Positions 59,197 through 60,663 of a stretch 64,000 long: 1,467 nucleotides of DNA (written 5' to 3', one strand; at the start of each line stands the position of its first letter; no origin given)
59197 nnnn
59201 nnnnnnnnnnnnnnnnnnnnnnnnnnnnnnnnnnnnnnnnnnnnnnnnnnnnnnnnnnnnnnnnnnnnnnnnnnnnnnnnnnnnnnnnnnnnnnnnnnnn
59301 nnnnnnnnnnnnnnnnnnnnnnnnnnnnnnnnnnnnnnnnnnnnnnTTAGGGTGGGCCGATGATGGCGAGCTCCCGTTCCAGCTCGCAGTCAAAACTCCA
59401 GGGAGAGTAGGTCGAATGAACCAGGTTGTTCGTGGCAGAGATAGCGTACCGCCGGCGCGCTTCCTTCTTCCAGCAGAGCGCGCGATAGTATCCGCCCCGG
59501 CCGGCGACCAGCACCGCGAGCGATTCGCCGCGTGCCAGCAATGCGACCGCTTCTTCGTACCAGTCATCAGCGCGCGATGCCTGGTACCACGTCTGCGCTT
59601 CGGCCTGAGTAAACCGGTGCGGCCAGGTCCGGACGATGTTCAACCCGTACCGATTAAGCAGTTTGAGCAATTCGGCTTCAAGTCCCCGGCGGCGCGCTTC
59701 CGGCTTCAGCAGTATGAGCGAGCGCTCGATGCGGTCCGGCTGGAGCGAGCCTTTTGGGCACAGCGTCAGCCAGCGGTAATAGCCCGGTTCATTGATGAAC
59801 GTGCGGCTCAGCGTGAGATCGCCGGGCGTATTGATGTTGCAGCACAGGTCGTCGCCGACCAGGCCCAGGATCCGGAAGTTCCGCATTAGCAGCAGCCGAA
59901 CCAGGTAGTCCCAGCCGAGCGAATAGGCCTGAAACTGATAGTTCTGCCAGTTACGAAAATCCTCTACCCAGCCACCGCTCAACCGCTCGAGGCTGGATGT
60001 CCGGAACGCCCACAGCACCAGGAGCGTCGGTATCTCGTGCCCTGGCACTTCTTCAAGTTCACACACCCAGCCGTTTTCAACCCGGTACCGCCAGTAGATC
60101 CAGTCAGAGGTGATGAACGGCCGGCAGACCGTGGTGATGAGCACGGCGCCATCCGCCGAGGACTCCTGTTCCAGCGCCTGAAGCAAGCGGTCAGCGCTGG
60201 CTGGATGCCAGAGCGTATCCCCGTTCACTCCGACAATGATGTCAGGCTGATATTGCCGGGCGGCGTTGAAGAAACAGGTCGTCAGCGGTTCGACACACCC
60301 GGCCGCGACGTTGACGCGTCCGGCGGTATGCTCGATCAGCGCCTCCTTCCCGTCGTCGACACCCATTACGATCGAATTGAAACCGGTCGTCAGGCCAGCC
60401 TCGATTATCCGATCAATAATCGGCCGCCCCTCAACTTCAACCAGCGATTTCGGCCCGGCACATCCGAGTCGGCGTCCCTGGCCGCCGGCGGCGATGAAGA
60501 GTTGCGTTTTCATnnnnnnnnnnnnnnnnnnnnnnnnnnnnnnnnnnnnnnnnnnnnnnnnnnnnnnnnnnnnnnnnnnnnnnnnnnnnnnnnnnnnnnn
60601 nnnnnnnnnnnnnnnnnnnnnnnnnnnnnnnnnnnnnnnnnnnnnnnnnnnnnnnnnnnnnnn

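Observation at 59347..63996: Nucleotide/sugar-modification gene set directly upstream of the RiPP precursor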

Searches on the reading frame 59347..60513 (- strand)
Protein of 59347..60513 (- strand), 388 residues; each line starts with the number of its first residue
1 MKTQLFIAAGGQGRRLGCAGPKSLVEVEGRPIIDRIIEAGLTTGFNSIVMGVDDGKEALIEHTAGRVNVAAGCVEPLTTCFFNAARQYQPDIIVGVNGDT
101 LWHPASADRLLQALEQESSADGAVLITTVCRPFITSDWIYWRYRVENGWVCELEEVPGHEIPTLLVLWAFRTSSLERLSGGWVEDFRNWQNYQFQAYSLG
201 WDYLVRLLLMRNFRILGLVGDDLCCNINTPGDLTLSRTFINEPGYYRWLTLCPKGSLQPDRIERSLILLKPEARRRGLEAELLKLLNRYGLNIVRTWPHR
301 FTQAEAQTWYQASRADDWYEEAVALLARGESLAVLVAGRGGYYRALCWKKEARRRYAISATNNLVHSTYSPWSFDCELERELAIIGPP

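Call 3: search_protein_families(library=pfam, proteins=[window:59347-60513:-], max_evalue=0.01)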
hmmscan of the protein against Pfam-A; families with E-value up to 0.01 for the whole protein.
window:59347-60513:- (388 aa): 3 families
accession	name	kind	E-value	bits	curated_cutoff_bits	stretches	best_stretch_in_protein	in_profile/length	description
PF00334.24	NDK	-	2.9e-09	37.3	27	1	263-377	1-125/135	Nucleoside diphosphate kinase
PF12804.13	NTP_transf_3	-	8.9e-09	36.2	27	1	7-124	3-120/160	MobA-like NTP transferase domain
PF01128.25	IspD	-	0.00028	21.2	27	1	6-74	4-75/221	2-C-methyl-D-erythritol 4-phosphate cytidylyltransferase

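Call 4: search_protein_families(library=ncbifam, proteins=[window:59347-60513:-], max_evalue=0.01)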
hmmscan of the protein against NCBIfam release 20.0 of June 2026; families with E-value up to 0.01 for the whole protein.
window:59347-60513:- (388 aa): 22 families
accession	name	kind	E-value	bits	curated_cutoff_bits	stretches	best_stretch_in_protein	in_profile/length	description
NF001908.0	PRK00668.1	equivalog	5.1e-10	39.3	155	1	262-378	3-129/141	nucleoside-diphosphate kinase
NF011112.0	PRK14540.1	equivalog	2.3e-06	27.5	202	1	262-339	2-79/135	nucleoside-diphosphate kinase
NF011116.0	PRK14545.1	equivalog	8e-06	26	217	1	264-335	5-76/139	nucleoside-diphosphate kinase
NF041313.1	UDPGP_AglF_Halo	equivalog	1.5e-05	24.5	400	1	7-64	5-65/234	UTP--glucose-1-phosphate uridylyltransferase AglF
TIGR00453.1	ispD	equivalog_domain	5.5e-05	22.7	181.3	1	6-66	3-64/219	2-C-methyl-D-erythritol 4-phosphate cytidylyltransferase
TIGR00454.1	TIGR00454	hypoth_equivalog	6.8e-05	22.8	174.7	1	6-50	4-47/183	TIGR00454 family protein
NF045495.1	AdoCbiPCobY_Meth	equivalog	9.4e-05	22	250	1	6-52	4-50/195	adenosylcobinamide-phosphate guanylyltransferase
NF001186.0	PRK00155.2-3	equivalog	0.00017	21.1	253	1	2-39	4-41/224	2-C-methyl-D-erythritol 4-phosphate cytidylyltransferase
NF011113.0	PRK14541.1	equivalog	0.00018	21.7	255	1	262-336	1-75/140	nucleoside-diphosphate kinase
NF001457.0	PRK00317.1-3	equivalog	0.00022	20.8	164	1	4-54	3-52/200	molybdenum cofactor guanylyltransferase MobA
NF011056.0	PRK14489.1-1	equivalog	0.00022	20.5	379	1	7-55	10-55/363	bifunctional molybdenum cofactor guanylyltransferase MobA/molybdopterin-guanine dinucleotide biosynthesis adaptor protein MobB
TIGR02665.1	molyb_mobA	equivalog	0.00039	20.5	151.85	1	5-63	3-59/186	molybdenum cofactor guanylyltransferase MobA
TIGR01173.1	glmU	equivalog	0.00045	19.2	366.85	1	5-80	3-78/452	bifunctional UDP-N-acetylglucosamine diphosphorylase/glucosamine-1-phosphate N-acetyltransferase GlmU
NF010935.0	PRK14355.1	equivalog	0.00057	18.6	718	1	6-81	7-83/459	bifunctional UDP-N-acetylglucosamine diphosphorylase/glucosamine-1-phosphate N-acetyltransferase GlmU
NF045782.1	NicBOxredNboR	equivalog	0.00088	19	260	1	6-53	12-58/206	nicotine blue oxidoreductase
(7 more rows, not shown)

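Call 8: search_protein_families(library=padloc, proteins=[window:59347-60513:-], max_evalue=0.01)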
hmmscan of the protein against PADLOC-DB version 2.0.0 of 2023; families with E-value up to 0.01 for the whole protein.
window:59347-60513:- (388 aa): 0 families

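Call 9: find_homologous_proteins(query=window:59347-60513:-, max_evalue=0.001)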
Query window:59347-60513:- (388 aa): 13 proteins with E <= 0.001 among 8000 candidates.
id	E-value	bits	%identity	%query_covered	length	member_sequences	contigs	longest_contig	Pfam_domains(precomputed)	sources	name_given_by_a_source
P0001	4.2e-268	907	100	100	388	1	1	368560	PF00334.25,PF12804.14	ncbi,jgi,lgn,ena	ncbi:MAG: nucleoside-diphosphate kinase [Patescibacteria group bacterium]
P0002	1.3e-214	730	80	100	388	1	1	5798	PF00334.25,PF12804.14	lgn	-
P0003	3.9e-118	413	47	99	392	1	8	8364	PF00483.30,PF00334.25,PF12804.14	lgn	-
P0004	5.7e-112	392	45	99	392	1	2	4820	PF00483.30,PF00334.25,PF12804.14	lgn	-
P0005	5.1e-111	389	44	99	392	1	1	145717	PF00483.30,PF00334.25,PF12804.14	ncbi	-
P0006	6.2e-105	369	46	99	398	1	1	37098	PF00483.30,PF00334.25,PF01128.26,PF12804.14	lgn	-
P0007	1.6e-80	289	39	99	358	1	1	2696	PF00483.30,PF12804.14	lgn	-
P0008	1.6e-78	282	55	65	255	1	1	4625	PF12804.14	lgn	-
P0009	1.3e-75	273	42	94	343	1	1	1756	-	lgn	-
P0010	6.9e-66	241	37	93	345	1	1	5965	-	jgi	jgi:GTP:adenosylcobinamide-phosphate guanylyltransferase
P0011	2.3e-65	239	46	65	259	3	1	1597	PF00483.30,PF12804.14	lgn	-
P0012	1.8e-63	233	45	64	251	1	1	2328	PF00483.30,PF12804.14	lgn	-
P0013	1.6e-62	230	43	64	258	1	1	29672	PF00483.30,PF12804.14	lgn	-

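Call 10: find_encoding_contigs(protein=P0005, flank=10000, max_places=3)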
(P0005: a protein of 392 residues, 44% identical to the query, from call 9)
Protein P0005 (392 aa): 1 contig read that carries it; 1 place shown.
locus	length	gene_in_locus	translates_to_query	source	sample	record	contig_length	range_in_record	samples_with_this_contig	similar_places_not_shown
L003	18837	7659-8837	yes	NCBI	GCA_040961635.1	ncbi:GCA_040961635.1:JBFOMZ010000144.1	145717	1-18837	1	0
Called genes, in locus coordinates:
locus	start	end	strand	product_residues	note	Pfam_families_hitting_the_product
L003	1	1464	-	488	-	?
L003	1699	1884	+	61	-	-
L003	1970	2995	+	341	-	PF04055:Radical_SAM, PF13186:SPASM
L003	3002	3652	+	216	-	PF13489:Methyltransf_23, PF02353:CMAS (weak), PF03848:TehB, PF13649:Methyltransf_25, PF13847:Methyltransf_31, PF08241:Methyltransf_11, PF08242:Methyltransf_12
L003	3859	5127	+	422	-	PF18962:Por_Secre_tail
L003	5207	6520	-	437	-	-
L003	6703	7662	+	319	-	PF01636:APH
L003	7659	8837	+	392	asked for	PF00483:NTP_transferase (weak), PF12804:NTP_transf_3, PF00334:NDK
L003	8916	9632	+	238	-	PF02223:Thymidylate_kin (faint)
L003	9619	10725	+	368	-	PF13692:Glyco_trans_1_4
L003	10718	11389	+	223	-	PF01966:HD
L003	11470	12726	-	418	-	-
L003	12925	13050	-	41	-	-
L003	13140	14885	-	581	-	PF00664:ABC_membrane, PF00005:ABC_tran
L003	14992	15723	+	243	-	PF03544:TonB_C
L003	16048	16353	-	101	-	-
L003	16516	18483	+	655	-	PF18962:Por_Secre_tail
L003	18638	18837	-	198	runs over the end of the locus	-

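Call 11: find_encoding_contigs(protein=P0006, flank=10000, max_places=3)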
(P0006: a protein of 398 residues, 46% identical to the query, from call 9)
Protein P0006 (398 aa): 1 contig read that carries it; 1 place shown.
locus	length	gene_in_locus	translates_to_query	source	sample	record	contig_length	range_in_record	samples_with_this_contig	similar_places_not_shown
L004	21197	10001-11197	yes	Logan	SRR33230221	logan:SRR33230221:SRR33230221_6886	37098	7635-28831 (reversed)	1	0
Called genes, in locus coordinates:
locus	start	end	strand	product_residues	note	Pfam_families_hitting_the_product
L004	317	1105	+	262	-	PF00142:Fer4_NifH (weak), PF01656:CbiA, PF06564:CBP_BcsQ (weak), PF09140:MipZ (faint), PF10609:ParA, PF13614:AAA_31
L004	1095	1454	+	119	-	-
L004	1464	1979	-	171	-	-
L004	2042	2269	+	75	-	PF13560:HTH_31, PF12844:HTH_19 (weak), PF01381:HTH_3, PF13443:HTH_26 (weak)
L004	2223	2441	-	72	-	-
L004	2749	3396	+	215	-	-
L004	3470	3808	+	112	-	-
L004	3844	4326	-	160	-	-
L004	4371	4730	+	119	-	-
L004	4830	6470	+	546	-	PF01935:DUF87, PF13401:AAA_22 (weak), PF05707:Zot (weak)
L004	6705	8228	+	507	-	PF28123:DUF8370, PF28130:DUF8371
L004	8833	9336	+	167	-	-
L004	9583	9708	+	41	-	-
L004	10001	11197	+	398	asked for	PF00483:NTP_transferase, PF01128:IspD (faint), PF12804:NTP_transf_3, PF00334:NDK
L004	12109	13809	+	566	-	PF00805:Pentapeptide, PF13576:Pentapeptide_3 (faint), PF13599:Pentapeptide_4, PF00805:Pentapeptide, PF01582:TIR (weak), PF13676:TIR_2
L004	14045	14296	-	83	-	-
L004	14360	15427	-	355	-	-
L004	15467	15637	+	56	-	-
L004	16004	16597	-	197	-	-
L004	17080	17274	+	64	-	-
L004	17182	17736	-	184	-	PF06414:Zeta_toxin (weak), PF07931:CPT, PF13207:AAA_17 (weak), PF13238:AAA_18, PF13671:AAA_33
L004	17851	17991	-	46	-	-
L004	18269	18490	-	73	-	-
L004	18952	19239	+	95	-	PF03795:YCII (weak)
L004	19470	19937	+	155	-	-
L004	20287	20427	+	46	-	-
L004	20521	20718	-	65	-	PF18917:LiaI-LiaF-like_TM1, PF22570:LiaF-TM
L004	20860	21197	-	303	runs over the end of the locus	PF02899:Phage_int_SAM_1, PF13495:Phage_int_SAM_4 (weak), PF00589:Phage_integrase (weak)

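Call 12: find_encoding_contigs(protein=P0013, flank=10000, max_places=3)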
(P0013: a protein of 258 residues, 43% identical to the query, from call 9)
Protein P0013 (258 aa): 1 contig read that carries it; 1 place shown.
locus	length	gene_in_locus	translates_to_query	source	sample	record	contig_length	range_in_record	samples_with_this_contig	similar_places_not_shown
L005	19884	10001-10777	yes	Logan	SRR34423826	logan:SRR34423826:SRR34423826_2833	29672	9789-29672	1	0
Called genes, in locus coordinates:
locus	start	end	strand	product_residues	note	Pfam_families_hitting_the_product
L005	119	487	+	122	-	-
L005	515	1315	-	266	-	-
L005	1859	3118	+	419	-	PF00675:Peptidase_M16, PF05193:Peptidase_M16_C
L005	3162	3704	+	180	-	PF04473:DUF553 (weak), PF01841:Transglut_core (weak)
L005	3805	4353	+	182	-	PF20329:DUF6624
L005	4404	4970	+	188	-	PF20329:DUF6624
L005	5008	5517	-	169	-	PF20329:DUF6624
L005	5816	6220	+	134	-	-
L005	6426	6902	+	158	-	PF02223:Thymidylate_kin (faint)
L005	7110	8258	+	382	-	PF13692:Glyco_trans_1_4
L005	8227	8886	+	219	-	PF01966:HD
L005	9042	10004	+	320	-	PF01636:APH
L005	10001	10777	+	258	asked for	PF00483:NTP_transferase (weak), PF12804:NTP_transf_3 (weak)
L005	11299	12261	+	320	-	PF13649:Methyltransf_25 (faint), PF13847:Methyltransf_31 (weak)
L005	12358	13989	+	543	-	PF16927:HisKA_7TM, PF00512:HisKA, PF02518:HATPase_c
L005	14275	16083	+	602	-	PF13522:GATase_6, PF13537:GATase_7, PF00733:Asn_synthase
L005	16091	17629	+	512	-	PF00501:AMP-binding, PF13193:AMP-binding_C (faint)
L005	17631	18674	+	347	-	-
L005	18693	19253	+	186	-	-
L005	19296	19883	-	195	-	?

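Call 14: find_encoding_contigs(protein=P0003, flank=10000, max_places=8)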
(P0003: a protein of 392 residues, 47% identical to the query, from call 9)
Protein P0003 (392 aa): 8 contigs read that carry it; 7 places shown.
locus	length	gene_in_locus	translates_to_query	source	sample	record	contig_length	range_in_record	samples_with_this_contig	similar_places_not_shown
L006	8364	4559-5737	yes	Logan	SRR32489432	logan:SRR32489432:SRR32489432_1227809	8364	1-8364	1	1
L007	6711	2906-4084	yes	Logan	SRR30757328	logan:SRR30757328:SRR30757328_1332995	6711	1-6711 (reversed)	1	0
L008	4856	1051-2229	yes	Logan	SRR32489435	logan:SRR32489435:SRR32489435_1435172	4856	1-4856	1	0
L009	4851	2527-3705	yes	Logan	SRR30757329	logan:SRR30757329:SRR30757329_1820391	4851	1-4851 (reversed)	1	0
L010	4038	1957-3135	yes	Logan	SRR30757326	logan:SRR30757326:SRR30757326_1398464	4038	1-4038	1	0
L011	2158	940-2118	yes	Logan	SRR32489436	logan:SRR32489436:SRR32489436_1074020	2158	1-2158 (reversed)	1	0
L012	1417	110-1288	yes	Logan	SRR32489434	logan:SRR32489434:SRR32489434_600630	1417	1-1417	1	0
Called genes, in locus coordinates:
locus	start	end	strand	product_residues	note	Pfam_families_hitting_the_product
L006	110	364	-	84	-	-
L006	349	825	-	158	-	-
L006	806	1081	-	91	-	-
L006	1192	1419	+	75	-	PF13560:HTH_31, PF12844:HTH_19 (weak), PF01381:HTH_3, PF13443:HTH_26 (weak)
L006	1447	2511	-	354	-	-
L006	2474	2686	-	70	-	-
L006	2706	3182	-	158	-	PF13091:PLDc_2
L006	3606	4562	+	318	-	PF01636:APH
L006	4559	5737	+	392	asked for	PF00483:NTP_transferase, PF12804:NTP_transf_3, PF00334:NDK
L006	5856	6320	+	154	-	-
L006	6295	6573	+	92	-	-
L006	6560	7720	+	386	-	PF13692:Glyco_trans_1_4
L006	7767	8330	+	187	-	PF01966:HD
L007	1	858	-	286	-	?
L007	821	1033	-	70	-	-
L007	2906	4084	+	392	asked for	PF00483:NTP_transferase, PF12804:NTP_transf_3, PF00334:NDK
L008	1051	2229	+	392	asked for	PF00483:NTP_transferase, PF12804:NTP_transf_3, PF00334:NDK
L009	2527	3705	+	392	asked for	PF00483:NTP_transferase, PF12804:NTP_transf_3, PF00334:NDK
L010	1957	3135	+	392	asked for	PF00483:NTP_transferase, PF12804:NTP_transf_3, PF00334:NDK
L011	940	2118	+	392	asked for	PF00483:NTP_transferase, PF12804:NTP_transf_3, PF00334:NDK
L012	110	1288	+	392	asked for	PF00483:NTP_transferase, PF12804:NTP_transf_3, PF00334:NDK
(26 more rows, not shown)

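Call 15: find_encoding_contigs(protein=P0010, flank=10000, max_places=3)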
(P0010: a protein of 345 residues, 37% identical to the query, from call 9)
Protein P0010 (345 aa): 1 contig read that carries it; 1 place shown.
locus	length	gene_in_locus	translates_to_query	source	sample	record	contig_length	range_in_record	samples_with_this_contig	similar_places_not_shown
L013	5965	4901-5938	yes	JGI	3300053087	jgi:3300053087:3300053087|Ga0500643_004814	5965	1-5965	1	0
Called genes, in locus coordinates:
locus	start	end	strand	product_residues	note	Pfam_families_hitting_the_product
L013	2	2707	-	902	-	?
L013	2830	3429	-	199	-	PF06941:NT5C (weak)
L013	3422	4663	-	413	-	PF13692:Glyco_trans_1_4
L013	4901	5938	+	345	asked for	-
